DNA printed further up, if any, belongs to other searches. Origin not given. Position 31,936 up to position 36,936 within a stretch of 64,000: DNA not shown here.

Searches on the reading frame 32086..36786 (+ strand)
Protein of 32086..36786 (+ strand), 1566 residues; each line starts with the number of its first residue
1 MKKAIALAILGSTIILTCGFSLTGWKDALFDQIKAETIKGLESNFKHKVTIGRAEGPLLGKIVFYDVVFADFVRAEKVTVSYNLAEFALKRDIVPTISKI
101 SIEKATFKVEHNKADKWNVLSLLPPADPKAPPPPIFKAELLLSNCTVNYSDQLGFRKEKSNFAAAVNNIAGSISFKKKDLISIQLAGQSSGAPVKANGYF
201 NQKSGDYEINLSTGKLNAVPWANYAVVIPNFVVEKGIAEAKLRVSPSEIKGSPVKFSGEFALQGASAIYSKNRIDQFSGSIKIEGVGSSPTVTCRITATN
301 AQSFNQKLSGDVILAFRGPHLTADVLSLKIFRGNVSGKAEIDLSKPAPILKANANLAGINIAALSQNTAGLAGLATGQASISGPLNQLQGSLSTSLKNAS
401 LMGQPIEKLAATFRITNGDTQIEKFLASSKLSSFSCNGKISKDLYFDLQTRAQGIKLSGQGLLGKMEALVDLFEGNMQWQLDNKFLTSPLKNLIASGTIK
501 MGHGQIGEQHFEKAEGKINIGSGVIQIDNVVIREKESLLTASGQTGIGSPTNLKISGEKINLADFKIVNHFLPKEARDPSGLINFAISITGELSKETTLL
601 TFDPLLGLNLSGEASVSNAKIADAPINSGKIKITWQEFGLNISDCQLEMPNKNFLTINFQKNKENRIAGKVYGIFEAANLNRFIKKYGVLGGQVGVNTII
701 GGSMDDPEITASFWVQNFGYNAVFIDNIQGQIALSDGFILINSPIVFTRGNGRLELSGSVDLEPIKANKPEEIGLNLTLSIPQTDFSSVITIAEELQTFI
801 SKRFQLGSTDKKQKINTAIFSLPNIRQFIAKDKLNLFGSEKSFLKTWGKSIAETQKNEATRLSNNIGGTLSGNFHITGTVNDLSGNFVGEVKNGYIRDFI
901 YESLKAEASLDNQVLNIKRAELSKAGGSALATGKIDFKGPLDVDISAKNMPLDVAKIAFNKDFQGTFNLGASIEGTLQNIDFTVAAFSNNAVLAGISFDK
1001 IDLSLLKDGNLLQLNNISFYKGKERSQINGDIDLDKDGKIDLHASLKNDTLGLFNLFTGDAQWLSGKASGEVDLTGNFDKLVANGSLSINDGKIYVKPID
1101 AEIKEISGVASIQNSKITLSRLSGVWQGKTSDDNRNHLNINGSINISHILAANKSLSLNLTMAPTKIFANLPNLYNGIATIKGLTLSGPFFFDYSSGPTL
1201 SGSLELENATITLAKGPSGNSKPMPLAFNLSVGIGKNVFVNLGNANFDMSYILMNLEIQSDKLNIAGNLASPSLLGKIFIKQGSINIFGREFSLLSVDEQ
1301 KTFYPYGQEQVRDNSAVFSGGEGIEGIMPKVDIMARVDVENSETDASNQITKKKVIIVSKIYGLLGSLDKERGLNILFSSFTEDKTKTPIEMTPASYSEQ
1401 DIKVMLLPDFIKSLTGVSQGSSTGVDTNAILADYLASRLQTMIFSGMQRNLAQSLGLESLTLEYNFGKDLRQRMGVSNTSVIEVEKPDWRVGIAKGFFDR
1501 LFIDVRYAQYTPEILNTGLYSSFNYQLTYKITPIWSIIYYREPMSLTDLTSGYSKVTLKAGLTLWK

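Call 95: search_protein_families(library=pfam, proteins=[window:32086-36786:+], max_evalue=0.001)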
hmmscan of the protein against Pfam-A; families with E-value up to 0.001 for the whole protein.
window:32086-36786:+ (1566 aa): 2 families
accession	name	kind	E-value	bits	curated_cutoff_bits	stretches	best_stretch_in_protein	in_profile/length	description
PF04357.19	TamB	-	5.9e-18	65.7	22.4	1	1131-1539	6-363/381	TamB, inner membrane protein subunit of TAM complex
PF05359.17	DUF748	-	1.1e-08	34.1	50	1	38-265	45-275/1037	Domain of Unknown Function (DUF748)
